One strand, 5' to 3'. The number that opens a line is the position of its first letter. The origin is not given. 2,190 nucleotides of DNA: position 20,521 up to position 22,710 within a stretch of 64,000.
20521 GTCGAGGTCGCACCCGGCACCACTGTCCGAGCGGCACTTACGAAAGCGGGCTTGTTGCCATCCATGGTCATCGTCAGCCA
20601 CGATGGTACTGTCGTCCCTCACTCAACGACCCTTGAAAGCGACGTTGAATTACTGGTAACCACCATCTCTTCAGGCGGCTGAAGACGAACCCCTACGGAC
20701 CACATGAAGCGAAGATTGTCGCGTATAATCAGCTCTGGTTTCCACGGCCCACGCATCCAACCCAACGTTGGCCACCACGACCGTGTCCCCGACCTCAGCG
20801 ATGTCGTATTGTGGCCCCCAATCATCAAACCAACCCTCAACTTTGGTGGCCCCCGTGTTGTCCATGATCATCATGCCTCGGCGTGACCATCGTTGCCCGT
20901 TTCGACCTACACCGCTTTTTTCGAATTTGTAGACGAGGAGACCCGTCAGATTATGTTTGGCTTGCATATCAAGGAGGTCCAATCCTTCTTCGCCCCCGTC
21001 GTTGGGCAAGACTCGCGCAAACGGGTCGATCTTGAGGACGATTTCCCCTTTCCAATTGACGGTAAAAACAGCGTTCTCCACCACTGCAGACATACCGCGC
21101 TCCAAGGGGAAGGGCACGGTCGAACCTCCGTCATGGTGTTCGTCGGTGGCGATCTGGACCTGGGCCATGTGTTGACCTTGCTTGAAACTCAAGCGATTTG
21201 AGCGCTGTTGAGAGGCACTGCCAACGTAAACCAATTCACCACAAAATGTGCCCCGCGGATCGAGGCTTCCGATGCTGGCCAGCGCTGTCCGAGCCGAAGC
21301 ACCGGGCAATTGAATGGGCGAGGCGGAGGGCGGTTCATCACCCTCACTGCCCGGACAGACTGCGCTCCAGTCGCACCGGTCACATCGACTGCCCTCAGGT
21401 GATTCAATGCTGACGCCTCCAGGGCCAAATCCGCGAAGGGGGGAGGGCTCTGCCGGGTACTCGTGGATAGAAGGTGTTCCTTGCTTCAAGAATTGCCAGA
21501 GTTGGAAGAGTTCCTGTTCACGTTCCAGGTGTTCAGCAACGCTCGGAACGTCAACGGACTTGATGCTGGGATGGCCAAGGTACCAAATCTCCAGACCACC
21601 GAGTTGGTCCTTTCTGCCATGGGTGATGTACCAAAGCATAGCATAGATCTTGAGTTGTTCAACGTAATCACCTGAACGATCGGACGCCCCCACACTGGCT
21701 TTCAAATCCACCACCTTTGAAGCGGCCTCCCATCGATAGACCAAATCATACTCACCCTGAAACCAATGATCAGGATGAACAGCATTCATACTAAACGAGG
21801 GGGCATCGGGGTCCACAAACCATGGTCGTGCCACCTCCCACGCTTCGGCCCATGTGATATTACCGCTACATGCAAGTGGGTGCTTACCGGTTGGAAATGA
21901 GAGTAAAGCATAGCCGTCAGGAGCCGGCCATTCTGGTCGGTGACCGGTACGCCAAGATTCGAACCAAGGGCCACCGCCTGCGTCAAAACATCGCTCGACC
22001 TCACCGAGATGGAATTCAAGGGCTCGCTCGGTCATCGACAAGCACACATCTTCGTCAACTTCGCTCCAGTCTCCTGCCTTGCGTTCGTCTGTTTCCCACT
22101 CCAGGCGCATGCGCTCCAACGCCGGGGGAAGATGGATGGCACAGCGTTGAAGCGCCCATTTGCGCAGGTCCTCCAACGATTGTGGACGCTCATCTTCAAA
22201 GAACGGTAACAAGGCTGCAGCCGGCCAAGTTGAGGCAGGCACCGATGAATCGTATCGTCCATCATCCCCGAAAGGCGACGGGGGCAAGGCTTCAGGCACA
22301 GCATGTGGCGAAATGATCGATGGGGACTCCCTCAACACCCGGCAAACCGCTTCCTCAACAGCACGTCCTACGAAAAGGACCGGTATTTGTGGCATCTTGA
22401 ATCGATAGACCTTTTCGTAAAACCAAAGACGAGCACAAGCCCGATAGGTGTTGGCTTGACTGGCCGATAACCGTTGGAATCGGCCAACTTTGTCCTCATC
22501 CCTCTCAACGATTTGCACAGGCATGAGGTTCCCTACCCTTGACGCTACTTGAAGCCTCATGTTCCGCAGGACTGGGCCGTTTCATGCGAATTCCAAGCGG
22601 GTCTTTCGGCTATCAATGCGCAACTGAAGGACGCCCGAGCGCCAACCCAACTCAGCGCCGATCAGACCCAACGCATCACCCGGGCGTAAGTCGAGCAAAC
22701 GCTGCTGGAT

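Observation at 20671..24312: Tandem paralogous Cas4/RecB-type Fe-S nucleases fused to two OB-like modules, in a housekeeping operon context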

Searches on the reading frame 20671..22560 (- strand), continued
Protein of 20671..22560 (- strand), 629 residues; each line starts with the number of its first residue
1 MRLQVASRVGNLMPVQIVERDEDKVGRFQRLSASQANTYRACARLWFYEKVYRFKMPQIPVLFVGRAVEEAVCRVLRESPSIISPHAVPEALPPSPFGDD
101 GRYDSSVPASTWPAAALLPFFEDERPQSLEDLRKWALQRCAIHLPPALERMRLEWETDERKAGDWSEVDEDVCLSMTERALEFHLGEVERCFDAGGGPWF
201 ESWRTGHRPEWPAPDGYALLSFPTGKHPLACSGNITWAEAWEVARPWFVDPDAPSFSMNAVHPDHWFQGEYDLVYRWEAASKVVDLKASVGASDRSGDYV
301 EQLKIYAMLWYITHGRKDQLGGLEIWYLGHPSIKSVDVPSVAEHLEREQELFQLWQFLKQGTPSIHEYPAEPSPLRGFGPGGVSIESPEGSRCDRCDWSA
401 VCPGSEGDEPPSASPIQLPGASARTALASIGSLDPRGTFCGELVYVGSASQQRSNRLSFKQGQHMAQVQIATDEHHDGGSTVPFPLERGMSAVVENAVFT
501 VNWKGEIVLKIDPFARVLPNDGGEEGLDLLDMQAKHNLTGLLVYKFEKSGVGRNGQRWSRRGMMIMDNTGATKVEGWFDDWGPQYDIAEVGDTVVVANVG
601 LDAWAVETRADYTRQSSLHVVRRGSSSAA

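Call 33: search_solved_structures(query=A2, max_evalue=1, show_alignments=2)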
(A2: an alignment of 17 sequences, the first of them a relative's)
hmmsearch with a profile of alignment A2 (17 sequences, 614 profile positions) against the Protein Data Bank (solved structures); distinct sequences matched with E-value up to 1: 4.
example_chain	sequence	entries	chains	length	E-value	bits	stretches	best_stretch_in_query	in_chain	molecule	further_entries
8aa9_A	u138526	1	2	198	0.16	13.7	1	523-585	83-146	Replication factor A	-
8aas_A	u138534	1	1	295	0.39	12.4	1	523-584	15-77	Replication factor A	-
8aaj_A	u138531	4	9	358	0.43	12.2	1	523-584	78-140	Replication factor A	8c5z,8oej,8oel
2crq_A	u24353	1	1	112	0.73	11.5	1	299-362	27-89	mitochondrial translational initiation factor 3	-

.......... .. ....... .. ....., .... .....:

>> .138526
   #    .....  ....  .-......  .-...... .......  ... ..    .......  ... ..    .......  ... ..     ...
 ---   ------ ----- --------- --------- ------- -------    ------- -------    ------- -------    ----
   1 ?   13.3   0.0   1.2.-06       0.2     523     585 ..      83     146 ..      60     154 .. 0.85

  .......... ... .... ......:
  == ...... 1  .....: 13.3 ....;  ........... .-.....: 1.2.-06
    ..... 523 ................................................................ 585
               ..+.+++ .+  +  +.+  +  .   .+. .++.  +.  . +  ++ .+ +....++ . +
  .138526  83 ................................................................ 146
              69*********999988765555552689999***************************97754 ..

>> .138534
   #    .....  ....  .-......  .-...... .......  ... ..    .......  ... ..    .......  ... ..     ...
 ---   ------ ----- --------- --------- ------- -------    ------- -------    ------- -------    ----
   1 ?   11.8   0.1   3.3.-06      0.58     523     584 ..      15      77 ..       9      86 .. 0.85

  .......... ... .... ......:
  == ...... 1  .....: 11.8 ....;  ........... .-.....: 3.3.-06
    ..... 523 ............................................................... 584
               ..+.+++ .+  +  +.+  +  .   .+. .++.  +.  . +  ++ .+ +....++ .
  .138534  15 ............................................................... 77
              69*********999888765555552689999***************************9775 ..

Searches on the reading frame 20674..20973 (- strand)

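Call 71: search_protein_families(library=pfam, proteins=[window:20674-20973:-], max_evalue=10)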
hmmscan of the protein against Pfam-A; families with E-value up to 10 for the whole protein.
seq(100 aa): 1 family
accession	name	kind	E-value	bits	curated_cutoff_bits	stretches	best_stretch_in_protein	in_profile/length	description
PF00238.24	Ribosomal_L14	-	0.079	13.3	23.6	1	34-68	8-42/122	Ribosomal protein L14p/L23e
